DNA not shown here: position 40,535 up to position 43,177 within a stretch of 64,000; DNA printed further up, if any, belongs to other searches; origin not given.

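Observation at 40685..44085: Membrane-anchored SbcC-like ATPase (YhaN-like) translationally coupled to an SbcD-like phosphoesterase, next to a LytS/LytTR two-component pair and a TetR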

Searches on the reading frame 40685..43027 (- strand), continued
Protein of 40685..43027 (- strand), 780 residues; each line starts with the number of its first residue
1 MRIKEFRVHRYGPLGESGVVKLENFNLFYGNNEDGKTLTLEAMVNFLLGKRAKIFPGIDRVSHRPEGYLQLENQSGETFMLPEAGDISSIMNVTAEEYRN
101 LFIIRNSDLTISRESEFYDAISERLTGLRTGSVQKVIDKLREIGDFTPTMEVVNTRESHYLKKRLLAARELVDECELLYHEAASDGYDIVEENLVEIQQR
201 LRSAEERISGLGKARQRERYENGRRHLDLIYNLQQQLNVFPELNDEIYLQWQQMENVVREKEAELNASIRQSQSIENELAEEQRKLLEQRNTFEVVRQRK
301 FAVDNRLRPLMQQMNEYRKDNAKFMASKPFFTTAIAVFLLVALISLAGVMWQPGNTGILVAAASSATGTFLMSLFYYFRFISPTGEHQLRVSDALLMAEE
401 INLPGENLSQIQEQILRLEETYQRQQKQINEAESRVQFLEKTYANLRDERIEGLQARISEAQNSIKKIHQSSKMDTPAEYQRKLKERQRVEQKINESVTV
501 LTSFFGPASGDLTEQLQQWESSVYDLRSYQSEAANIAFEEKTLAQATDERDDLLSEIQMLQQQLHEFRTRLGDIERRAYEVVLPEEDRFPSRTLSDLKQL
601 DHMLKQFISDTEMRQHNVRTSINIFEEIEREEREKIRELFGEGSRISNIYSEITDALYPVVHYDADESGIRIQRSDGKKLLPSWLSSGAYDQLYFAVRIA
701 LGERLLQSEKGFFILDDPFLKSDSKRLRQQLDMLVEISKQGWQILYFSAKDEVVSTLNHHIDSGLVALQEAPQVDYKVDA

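Call 59: search_solved_structures(query=A2, max_evalue=0.001, show_alignments=3)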
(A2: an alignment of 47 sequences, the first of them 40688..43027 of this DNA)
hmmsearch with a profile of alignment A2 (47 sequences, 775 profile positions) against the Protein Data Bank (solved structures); distinct sequences matched with E-value up to 0.001: 12.
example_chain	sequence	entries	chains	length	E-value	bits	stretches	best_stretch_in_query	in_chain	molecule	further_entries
3qku_A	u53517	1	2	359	9.1e-10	40.9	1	577-759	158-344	DNA double-strand break repair rad50 ATPase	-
3qkt_A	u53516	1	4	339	1.2e-09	40.5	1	644-759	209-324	DNA double-strand break repair rad50 ATPase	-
4nck_A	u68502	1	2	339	1.7e-09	39.9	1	644-759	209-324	DNA double-strand break repair Rad50 ATPase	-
1ii8_B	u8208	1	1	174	3.2e-09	39.1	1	604-759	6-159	Rad50 ABC-ATPase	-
1f2t_B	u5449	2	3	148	4.1e-09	38.7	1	644-759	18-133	RAD50 ABC-ATPASE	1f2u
3qkr_B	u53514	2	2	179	4.4e-09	38.6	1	600-759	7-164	DNA double-strand break repair rad50 ATPase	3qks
4nch_A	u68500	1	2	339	6.9e-09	38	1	644-759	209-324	DNA double-strand break repair Rad50 ATPase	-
4nci_A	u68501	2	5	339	4.9e-08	35.2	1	644-759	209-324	DNA double-strand break repair Rad50 ATPase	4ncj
1us8_B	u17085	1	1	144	1.3e-07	33.8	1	644-759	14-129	DNA DOUBLE-STRAND BREAK REPAIR RAD50 ATPASE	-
5f3w_B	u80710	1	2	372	1.5e-05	26.9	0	665-737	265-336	DNA double-strand break repair Rad50 ATPase,DNA double-strand break repair Rad50 ATPase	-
3aux_A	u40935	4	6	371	5.6e-05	25.1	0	551-737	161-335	DNA double-strand break repair rad50 ATPase | DNA double-strand break repair Rad50 ATPase,DNA double-strand break repair Rad50 ATPase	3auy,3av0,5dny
4lin_A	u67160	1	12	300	0.00029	22.7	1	370-471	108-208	Tail needle protein gp26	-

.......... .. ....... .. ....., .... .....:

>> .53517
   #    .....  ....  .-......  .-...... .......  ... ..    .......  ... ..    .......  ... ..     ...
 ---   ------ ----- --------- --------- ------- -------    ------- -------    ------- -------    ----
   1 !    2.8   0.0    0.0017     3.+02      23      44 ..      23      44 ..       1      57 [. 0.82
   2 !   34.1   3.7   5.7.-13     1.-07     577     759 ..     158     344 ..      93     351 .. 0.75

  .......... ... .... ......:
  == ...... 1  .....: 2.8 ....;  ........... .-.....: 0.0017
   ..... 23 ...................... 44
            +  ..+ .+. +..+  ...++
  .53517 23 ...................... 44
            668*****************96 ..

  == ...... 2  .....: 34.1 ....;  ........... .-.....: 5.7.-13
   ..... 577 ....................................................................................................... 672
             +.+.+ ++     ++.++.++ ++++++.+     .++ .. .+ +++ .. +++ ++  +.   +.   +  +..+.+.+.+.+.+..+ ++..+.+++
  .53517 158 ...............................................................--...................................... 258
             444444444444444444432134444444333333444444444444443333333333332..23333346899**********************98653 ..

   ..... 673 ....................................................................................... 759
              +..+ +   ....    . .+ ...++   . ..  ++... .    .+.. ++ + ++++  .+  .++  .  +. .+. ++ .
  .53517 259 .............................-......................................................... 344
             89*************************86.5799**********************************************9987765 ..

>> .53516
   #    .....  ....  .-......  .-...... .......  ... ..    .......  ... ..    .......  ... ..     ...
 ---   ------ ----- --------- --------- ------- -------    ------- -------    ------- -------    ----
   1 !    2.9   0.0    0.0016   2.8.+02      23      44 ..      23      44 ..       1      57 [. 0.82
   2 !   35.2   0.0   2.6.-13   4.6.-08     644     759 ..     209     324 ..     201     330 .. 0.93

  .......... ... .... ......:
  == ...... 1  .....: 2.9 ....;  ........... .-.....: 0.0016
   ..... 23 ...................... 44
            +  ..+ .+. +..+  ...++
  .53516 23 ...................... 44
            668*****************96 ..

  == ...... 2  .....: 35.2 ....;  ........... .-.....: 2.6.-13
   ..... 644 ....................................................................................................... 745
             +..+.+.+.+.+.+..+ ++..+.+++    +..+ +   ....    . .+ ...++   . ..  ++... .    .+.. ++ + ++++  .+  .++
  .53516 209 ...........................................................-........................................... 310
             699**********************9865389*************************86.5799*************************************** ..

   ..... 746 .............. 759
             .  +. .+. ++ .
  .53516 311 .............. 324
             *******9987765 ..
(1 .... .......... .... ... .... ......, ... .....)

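Call 79: find_related_loci(query=A2, collection=viral_contigs, flank=8000)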
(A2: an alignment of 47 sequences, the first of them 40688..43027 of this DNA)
Query A2 (780 aa) in viral_contigs; peptide patterns used: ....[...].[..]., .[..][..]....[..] (x = any residue, [..] = any of these).
11 stretches matched a pattern, but none encodes a relative of the query by tblastn (E <= 1e-3).

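Call 80: search_protein_families(library=pfam, proteins=[L023:143-3985:+, L030:1807-4581:-, L037:10426-13671:+, L042:658-3867:+, L043:8367-10697:+, L029:10096-12447:+, L063:9815-12637:-, L064:2370-4607:-, L045:1496-3577:-, L081:1716-4595:-], max_evalue=1e-8)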
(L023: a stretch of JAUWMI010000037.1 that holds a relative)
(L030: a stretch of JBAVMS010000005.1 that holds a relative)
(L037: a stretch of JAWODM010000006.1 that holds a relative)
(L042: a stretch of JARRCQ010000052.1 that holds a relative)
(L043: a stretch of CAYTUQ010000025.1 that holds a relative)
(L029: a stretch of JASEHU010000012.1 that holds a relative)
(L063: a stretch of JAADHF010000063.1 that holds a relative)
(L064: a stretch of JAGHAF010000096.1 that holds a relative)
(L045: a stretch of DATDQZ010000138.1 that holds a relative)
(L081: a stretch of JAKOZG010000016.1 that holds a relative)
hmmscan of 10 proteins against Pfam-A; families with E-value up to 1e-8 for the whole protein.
L023:143-3985:+ (1281 aa): 5 families
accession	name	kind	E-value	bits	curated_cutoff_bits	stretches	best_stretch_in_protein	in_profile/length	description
PF18741.7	MTES_1575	-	4.9e-35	119.9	38.2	1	994-1087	1-96/96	REase_MTES_1575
PF13087.12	AAA_12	-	2e-16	60.6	27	1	767-952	2-190/195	AAA domain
PF13086.12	AAA_11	-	5.9e-15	56.2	27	1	7-133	2-146/257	AAA domain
PF13604.12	AAA_30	-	1.3e-11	45.1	27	0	8-68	3-65/191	AAA domain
PF13245.12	AAA_19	-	1.5e-09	38.6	25.1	0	13-72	3-64/134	AAA domain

L030:1807-4581:- (925 aa): 0 families

L037:10426-13671:+ (1082 aa): 5 families
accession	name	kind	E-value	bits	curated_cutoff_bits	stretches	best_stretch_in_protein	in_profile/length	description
PF07676.18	PD40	-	3.5e-26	91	20.9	0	343-377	3-37/38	WD40-like Beta Propeller Repeat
PF14684.11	Tricorn_C1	-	1.3e-23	83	24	1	685-743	1-59/59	Tricorn protease C1 domain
PF14685.13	PDZ_Tricorn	-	2.6e-23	82.3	25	1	766-855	1-88/88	Tricorn protease PDZ domain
PF03572.23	Peptidase_S41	-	4.4e-21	75.6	24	1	885-1039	2-165/165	Peptidase family S41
PF00930.27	DPPIV_N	-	9.6e-16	57.9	22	0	402-481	8-81/354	Dipeptidyl peptidase IV (DPP IV) N-terminal region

L042:658-3867:+ (1070 aa): 5 families
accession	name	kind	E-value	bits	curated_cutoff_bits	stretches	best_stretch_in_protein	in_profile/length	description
PF18766.7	SWI2_SNF2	-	2e-71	240.6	26.7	1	300-522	1-220/221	SWI2/SNF2 ATPase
PF04313.20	HSDR_N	-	8.3e-40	137.2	25.1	1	5-235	2-196/198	Type I restriction enzyme R protein N terminus (HSDR_N)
PF04851.21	ResIII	-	2.9e-21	76.5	22.5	1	296-461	3-163/164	Type III restriction enzyme, res subunit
PF22679.2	T1R_D3-like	-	2.3e-15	57.8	27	1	641-709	84-156/158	Type I restriction enzyme subunit R domain 3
PF11867.13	T1RH-like_C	-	8.4e-13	48.8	26.8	1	726-1011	9-296/329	Type I restriction enzyme HindI endonuclease subunit-like, C-terminal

L043:8367-10697:+ (777 aa): 3 families
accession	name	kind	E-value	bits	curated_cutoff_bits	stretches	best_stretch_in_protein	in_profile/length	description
PF04851.21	ResIII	-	5.4e-34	117.9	22.5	1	163-319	4-163/164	Type III restriction enzyme, res subunit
PF18766.7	SWI2_SNF2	-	1e-20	74.8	26.7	1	166-373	1-197/221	SWI2/SNF2 ATPase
PF00270.35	DEAD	-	5.4e-10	39.7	26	1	166-318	3-160/167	DEAD/DEAH box helicase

L029:10096-12447:+ (784 aa): 4 families
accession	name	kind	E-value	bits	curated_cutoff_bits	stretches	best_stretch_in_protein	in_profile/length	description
PF00270.35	DEAD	-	2.8e-35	121.9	26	1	59-228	2-162/167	DEAD/DEAH box helicase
PF09369.15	MZB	-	2.6e-24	86.2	24.2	1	667-746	1-80/80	MrfA Zn-binding domain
PF00271.37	Helicase_C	-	2.3e-12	47.6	23.5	1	283-387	12-108/110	Helicase conserved C-terminal domain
PF22982.3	WHD_HRQ1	-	1.2e-10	42.7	27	1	424-475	1-48/70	ATP-dependent helicase HRQ1, winged helix domain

L063:9815-12637:- (941 aa): 0 families

L064:2370-4607:- (746 aa): 0 families

L045:1496-3577:- (694 aa): 3 families
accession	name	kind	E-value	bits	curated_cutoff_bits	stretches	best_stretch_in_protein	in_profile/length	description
PF02463.25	SMC_N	-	4.7e-14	52.8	40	0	3-51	2-51/220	RecF/RecN/SMC N terminal domain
PF13476.12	AAA_23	-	1.3e-13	52.5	27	1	6-275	2-195/201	AAA domain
PF13304.12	AAA_21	-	2.6e-09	38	27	0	482-670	152-301/304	AAA domain, putative AbiEii toxin, Type IV TA system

L081:1716-4595:- (960 aa): 3 families
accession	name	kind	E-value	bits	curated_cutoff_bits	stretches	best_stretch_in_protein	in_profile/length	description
PF07733.18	DNA_pol3_alpha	-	3.5e-51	174.7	23.9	2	386-577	2-154/260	Bacterial DNA polymerase III alpha NTPase domain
PF02811.25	PHP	-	7e-23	82.2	26.4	1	103-234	1-132/164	PHP domain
PF17657.6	DNA_pol3_finger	-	6.9e-19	68.2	22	1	659-796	2-147/166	Bacterial DNA polymerase III alpha subunit finger domain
